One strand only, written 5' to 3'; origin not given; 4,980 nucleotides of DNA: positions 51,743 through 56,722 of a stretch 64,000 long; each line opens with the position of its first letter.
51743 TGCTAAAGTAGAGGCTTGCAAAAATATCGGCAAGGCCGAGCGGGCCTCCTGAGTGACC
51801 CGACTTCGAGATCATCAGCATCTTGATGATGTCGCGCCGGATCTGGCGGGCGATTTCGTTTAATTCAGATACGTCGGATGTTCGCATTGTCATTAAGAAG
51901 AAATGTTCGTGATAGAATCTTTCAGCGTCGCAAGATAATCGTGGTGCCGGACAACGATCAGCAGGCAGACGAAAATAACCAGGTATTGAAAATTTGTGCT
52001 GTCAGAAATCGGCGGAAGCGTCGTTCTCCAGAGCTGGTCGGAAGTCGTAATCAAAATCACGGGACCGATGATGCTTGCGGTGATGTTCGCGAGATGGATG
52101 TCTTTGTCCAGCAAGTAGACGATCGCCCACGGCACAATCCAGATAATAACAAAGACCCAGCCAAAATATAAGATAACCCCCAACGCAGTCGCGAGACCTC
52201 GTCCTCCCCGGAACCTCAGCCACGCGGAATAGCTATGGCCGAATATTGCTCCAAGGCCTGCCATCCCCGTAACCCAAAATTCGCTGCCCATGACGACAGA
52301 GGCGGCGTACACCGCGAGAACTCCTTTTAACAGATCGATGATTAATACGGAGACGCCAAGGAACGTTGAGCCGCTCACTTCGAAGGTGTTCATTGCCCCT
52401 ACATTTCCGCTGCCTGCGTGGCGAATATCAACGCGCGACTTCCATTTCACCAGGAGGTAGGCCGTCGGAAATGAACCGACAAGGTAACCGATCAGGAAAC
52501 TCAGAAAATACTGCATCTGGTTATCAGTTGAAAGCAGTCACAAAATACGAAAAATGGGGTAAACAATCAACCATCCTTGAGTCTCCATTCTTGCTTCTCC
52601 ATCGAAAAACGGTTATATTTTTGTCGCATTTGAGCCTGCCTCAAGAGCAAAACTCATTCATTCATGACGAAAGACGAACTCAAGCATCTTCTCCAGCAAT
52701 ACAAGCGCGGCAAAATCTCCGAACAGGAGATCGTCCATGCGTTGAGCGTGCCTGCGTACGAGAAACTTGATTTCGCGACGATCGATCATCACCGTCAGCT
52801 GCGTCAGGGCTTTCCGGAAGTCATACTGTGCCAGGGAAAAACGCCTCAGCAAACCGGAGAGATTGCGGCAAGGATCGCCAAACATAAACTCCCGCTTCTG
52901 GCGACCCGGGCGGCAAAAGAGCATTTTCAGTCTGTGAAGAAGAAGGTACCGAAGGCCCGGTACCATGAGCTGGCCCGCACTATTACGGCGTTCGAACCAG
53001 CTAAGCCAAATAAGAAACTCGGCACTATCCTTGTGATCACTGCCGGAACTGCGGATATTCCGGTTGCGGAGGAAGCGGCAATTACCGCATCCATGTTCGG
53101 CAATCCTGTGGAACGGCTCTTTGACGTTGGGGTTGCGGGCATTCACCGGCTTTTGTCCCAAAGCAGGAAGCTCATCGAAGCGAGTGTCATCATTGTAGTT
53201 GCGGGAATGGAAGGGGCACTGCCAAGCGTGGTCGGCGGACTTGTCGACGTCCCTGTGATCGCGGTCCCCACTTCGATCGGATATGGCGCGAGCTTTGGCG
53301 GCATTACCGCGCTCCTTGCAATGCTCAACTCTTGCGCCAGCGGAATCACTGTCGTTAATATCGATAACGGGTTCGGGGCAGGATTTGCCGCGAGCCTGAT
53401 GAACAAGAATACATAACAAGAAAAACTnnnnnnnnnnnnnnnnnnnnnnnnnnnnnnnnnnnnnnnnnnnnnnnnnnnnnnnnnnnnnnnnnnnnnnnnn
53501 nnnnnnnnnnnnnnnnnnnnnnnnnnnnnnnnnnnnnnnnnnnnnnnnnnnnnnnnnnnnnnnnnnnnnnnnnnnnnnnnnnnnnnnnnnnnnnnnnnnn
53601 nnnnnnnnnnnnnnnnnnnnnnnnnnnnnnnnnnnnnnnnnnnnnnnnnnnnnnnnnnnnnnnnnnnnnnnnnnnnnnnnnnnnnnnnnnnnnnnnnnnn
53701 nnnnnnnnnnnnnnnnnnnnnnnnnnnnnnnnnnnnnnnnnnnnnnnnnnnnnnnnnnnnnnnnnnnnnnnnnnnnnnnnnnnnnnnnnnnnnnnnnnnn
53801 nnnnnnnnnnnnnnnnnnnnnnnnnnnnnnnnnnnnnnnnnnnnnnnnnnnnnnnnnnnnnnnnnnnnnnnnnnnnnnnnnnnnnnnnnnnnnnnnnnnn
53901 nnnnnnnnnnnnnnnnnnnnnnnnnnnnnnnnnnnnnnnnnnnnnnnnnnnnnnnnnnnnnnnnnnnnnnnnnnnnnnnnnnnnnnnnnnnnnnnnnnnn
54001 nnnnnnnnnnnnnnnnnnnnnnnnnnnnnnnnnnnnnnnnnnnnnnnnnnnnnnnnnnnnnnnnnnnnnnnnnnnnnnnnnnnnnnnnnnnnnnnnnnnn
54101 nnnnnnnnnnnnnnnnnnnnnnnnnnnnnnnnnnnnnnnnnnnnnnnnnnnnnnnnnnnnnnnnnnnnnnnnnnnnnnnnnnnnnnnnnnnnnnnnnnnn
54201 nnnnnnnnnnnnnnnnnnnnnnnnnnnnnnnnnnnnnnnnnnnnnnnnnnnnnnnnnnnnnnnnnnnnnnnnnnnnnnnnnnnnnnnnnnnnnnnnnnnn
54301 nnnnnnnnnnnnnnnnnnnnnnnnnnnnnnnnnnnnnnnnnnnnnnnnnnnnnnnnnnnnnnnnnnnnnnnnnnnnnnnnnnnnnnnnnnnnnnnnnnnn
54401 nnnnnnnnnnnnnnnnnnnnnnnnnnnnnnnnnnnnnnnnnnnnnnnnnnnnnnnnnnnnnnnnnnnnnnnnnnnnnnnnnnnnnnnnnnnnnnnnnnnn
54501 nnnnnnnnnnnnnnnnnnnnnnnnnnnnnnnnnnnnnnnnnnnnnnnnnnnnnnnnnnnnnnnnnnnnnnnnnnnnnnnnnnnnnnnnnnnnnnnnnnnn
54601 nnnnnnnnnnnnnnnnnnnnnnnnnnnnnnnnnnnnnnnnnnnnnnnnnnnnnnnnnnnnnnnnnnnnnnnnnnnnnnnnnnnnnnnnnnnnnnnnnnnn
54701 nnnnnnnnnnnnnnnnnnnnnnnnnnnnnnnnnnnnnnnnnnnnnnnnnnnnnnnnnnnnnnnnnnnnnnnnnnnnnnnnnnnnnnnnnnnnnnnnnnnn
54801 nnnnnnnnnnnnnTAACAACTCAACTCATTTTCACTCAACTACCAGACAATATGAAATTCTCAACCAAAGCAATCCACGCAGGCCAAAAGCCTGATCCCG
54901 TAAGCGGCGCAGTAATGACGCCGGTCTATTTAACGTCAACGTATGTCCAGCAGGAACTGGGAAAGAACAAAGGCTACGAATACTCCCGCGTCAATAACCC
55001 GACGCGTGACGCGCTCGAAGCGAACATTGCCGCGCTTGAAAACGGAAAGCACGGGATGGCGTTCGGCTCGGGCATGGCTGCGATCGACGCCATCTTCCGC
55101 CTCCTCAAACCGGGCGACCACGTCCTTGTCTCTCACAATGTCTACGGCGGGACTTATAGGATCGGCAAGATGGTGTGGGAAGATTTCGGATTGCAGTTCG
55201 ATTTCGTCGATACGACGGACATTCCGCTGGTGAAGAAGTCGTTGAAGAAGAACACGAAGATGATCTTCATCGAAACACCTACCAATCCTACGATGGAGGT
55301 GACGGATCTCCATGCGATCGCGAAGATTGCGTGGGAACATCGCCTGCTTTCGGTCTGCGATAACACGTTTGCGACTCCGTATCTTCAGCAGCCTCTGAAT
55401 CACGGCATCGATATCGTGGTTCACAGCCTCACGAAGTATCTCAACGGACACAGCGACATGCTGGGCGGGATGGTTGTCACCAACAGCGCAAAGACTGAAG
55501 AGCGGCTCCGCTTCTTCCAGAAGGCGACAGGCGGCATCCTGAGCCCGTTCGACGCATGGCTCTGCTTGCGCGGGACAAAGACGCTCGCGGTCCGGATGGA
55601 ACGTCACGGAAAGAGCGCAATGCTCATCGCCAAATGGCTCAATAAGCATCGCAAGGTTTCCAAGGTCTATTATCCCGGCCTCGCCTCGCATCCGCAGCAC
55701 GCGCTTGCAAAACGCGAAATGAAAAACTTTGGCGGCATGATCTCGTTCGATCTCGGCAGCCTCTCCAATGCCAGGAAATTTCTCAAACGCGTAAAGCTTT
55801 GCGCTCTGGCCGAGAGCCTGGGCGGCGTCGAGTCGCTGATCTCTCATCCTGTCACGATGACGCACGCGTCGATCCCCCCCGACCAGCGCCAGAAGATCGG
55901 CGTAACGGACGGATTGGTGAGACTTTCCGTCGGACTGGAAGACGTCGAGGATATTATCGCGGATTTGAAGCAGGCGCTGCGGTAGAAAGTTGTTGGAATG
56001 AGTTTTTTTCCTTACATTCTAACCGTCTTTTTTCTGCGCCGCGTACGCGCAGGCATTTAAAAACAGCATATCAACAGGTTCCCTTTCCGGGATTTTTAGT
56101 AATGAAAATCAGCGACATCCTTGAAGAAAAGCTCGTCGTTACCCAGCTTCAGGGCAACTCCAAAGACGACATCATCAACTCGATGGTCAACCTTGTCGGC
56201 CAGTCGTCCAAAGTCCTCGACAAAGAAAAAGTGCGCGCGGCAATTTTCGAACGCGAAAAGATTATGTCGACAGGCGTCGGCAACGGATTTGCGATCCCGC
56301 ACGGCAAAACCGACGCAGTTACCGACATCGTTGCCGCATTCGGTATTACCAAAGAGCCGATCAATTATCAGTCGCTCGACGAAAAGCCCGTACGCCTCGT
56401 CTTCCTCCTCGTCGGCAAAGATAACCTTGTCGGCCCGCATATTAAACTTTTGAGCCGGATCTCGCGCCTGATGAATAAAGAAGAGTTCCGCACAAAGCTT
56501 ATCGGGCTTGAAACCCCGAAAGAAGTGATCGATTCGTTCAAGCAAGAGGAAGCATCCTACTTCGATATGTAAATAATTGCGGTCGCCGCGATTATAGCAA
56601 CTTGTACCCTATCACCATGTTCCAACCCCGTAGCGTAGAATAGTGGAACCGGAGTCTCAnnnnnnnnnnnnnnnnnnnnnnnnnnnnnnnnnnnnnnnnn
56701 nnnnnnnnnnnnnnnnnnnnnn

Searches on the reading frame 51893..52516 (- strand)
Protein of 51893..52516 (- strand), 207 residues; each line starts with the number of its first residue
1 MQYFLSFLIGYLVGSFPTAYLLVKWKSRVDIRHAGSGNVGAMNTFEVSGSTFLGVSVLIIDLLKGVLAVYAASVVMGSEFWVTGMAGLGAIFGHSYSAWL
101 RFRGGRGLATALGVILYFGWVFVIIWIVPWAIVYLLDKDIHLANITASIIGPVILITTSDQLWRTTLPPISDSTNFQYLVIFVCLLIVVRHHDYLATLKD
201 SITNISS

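Call 48: search_protein_families(library=pfam, proteins=[window:51893-52516:-], max_evalue=0.00001)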
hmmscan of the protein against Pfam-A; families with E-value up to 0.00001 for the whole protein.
window:51893-52516:- (207 aa): 1 family
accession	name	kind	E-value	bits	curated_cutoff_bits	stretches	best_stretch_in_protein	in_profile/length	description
PF02660.20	G3P_acyltransf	-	7.2e-39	134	24.1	1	9-195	1-161/164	Glycerol-3-phosphate acyltransferase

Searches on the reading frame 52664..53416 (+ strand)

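Call 47: search_protein_families(library=pfam, proteins=[window:52664-53416:+], max_evalue=0.00001)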
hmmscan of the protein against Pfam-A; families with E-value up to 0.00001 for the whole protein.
window:52664-53416:+ (250 aa): 1 family
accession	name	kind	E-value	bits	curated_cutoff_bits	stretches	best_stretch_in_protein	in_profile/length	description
PF00731.26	AIRC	-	1.1e-12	48.2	30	1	122-244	2-124/148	AIR carboxylase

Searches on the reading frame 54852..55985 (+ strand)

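Call 48: search_protein_families(library=pfam, proteins=[window:54852-55985:+], max_evalue=0.00001)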
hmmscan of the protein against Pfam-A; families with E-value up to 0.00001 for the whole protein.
window:54852-55985:+ (377 aa): 2 families
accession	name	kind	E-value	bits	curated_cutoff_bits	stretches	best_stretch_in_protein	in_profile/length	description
PF01053.26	Cys_Met_Meta_PP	-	1.1e-159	531.5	27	1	4-376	1-380/381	Cys/Met metabolism PLP-dependent enzyme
PF00155.27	Aminotran_1_2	-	5.6e-08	32.8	19.7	1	52-197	44-221/361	Aminotransferase class I and II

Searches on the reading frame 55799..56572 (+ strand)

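Call 48: search_protein_families(library=pfam, proteins=[window:55799-56572:+], max_evalue=0.00001)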
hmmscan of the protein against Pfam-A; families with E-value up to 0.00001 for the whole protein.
window:55799-56572:+ (257 aa): 1 family
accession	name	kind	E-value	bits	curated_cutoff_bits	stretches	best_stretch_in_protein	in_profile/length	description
PF00359.27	PTS_EIIA_2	-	6.1e-36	124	27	1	107-249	2-143/144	Phosphoenolpyruvate-dependent sugar phosphotransferase system, EIIA 2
